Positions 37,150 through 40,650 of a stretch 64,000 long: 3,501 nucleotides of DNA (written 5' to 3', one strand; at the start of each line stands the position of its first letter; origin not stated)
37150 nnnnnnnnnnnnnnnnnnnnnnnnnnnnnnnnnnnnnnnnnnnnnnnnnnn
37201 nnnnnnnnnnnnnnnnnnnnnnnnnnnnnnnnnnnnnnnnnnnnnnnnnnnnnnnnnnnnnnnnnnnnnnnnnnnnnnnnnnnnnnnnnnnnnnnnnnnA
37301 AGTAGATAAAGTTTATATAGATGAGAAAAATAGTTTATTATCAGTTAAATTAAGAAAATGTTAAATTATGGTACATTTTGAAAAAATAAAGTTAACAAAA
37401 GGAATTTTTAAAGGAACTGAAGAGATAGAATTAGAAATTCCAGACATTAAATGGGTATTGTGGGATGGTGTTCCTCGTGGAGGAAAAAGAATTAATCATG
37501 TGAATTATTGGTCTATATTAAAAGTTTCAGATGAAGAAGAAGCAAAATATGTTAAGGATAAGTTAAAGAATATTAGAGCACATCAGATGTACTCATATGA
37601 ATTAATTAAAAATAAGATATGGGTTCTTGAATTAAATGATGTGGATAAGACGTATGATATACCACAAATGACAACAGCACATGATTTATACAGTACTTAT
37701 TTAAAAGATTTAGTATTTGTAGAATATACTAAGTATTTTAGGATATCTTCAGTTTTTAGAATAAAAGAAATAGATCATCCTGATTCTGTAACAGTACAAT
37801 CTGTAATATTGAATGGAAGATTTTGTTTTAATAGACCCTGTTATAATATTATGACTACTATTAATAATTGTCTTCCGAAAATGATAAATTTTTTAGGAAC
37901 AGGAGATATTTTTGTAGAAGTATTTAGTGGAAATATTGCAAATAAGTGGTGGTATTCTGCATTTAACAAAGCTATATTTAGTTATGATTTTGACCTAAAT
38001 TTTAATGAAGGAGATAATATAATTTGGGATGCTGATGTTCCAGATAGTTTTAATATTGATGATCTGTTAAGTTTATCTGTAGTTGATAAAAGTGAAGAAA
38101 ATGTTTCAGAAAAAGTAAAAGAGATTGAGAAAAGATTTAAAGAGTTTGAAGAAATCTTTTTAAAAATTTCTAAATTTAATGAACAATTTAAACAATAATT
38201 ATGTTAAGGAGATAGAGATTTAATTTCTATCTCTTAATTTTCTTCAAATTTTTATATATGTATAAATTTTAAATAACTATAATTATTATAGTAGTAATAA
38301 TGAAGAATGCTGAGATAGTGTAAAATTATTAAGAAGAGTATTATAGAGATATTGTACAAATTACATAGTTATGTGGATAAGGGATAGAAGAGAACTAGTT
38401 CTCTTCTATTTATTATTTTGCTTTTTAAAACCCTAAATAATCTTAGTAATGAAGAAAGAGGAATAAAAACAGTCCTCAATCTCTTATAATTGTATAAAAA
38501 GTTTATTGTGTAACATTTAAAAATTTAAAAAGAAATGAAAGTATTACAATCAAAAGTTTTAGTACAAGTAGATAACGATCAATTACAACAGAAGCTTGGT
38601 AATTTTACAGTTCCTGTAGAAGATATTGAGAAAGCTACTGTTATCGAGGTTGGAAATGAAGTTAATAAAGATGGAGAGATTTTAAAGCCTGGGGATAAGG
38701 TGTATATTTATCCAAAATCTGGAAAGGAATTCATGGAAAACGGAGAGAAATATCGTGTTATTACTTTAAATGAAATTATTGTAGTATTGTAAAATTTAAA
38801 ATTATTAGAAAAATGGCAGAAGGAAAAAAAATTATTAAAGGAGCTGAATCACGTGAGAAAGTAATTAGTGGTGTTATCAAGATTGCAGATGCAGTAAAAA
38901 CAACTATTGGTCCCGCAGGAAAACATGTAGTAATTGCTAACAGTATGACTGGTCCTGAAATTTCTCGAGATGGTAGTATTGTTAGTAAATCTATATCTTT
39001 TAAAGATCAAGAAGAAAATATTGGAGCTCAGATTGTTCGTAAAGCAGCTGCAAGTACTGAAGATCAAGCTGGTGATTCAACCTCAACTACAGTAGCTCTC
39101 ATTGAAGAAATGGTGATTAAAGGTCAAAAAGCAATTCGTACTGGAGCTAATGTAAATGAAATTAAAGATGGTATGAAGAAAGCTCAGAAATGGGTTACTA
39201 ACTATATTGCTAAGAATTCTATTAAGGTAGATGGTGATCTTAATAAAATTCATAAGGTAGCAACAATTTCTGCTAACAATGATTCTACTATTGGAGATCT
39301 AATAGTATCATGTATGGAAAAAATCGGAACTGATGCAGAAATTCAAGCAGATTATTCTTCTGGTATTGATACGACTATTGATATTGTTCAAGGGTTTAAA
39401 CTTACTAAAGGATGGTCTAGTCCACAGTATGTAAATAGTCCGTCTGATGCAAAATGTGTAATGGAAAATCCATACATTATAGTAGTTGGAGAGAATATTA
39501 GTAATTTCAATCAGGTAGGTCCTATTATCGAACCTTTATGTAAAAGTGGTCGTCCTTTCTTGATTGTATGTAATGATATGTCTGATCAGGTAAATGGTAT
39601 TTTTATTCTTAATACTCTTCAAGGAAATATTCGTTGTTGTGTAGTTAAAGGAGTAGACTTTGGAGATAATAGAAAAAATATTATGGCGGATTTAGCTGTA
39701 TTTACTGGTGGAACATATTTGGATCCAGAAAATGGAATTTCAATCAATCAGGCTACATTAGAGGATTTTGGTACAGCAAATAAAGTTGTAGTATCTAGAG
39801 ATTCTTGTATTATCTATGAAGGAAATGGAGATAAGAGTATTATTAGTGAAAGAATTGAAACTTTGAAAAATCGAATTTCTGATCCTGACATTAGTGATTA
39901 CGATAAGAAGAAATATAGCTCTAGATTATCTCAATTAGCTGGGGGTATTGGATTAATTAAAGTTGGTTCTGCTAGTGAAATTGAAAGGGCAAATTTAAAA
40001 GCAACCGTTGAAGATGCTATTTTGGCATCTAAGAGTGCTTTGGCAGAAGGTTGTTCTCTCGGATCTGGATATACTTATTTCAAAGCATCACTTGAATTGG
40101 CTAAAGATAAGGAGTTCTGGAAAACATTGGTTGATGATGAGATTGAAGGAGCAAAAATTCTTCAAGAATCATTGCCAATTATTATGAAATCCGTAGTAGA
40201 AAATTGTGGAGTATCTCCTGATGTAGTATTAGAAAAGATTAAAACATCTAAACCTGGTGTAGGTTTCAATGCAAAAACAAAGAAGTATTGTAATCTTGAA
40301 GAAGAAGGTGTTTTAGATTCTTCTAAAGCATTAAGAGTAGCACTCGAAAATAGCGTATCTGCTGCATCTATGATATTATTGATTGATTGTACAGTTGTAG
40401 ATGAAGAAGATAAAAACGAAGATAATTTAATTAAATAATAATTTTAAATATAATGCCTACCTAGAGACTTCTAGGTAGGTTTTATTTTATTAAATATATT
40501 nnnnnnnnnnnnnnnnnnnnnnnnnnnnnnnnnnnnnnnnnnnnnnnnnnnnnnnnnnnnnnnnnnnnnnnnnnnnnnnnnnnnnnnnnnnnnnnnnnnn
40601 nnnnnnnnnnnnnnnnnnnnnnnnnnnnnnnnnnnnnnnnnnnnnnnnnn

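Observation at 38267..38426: Promoter-motif to terminator unit with no ORF: candidate ~150-nt small RNA upstream of groES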

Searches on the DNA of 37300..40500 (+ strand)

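Call 7: search_dna_similar(query=window:37300-40500:+, collection=phages, mode=near)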
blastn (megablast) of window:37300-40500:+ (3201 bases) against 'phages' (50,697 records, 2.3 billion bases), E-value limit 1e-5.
No match.

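Call 13: search_rna_families(source=window, start=38100, end=38640, threshold=evalue, max_evalue=10)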
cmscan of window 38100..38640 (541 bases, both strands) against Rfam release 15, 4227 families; matches with E-value up to 10: 3.
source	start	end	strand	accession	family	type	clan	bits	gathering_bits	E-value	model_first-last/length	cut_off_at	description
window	38510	38541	-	RF01339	CRISPR-DR27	Gene; CRISPR;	-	19.7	35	1.8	1-25/25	no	CRISPR RNA direct repeat element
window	38386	38445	-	RF02083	OrzO-P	Gene; antitoxin;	-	18.2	60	2.4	1-76/76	no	OrzO-P RNA antitoxin family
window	38378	38481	-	RF04339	Plastid-psbJ-3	Cis-reg;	CL00152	17.1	61.7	2.7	1-125/125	no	Plastid-psbJ-3 3UTR RNA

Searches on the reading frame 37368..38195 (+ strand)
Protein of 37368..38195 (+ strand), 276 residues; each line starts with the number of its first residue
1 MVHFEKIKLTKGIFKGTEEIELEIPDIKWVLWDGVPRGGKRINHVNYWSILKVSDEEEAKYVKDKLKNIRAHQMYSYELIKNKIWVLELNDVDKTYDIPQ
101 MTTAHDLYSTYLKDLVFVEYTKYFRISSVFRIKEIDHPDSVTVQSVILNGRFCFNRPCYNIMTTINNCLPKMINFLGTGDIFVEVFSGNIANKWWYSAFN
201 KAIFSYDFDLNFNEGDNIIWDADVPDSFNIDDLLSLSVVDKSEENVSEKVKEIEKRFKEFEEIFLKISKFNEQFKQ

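Call 16: search_dna_similar(query=window:37368-38195:+, collection=phages, mode=protein, max_rows=30)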
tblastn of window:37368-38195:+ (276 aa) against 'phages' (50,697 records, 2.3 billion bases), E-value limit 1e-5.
No match.
